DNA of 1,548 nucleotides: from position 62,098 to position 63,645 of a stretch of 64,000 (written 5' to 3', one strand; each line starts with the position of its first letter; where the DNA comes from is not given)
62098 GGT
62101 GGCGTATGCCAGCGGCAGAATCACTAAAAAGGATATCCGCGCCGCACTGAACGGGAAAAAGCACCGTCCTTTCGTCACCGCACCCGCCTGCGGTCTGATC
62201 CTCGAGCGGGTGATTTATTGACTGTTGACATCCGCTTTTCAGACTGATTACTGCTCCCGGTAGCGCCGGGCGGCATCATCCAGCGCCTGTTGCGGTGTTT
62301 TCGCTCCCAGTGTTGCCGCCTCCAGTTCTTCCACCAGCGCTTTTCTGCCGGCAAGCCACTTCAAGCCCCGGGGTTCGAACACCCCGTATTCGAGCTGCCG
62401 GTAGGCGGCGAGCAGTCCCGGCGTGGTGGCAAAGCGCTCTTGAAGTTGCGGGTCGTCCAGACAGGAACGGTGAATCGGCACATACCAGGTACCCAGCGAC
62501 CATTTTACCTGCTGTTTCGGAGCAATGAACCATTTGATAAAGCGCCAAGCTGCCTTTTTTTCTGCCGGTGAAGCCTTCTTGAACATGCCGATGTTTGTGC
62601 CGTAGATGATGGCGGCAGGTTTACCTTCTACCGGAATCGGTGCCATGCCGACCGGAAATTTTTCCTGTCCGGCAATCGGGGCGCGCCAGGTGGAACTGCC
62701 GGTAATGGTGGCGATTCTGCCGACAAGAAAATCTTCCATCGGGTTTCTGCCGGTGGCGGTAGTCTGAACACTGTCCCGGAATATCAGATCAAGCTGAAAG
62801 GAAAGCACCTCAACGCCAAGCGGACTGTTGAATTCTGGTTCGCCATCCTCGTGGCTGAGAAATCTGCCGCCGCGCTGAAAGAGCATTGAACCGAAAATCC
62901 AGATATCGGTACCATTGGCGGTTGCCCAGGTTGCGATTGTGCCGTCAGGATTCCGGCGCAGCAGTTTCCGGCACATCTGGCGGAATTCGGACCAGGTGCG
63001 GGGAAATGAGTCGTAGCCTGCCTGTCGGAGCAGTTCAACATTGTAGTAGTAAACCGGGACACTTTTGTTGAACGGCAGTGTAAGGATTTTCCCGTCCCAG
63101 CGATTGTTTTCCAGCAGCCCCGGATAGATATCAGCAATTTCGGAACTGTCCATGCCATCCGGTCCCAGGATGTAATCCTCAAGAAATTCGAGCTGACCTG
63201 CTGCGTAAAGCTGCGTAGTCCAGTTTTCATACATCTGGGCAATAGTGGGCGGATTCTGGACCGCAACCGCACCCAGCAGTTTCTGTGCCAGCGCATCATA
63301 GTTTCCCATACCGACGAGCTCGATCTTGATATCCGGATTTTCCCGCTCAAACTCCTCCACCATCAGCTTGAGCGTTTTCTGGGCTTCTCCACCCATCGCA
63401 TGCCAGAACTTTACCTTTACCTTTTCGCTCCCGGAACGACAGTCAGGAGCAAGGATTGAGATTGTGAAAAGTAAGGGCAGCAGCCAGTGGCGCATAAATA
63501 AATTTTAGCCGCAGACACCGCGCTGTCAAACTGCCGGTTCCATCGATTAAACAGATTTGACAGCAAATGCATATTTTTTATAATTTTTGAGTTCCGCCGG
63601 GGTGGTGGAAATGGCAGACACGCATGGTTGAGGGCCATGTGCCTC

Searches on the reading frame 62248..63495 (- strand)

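Call 10: search_protein_families(library=pfam, proteins=[window:62248-63495:-], max_evalue=0.0001)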
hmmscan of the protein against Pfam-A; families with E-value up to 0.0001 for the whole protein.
window:62248-63495:- (415 aa): 2 families
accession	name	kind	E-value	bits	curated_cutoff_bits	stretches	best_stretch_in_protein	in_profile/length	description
PF13416.11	SBP_bac_8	-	2.8e-38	132.7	27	1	45-353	2-273/279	Bacterial extracellular solute-binding protein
PF01547.30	SBP_bac_1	-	2.7e-34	120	26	1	39-329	7-306/307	Bacterial extracellular solute-binding protein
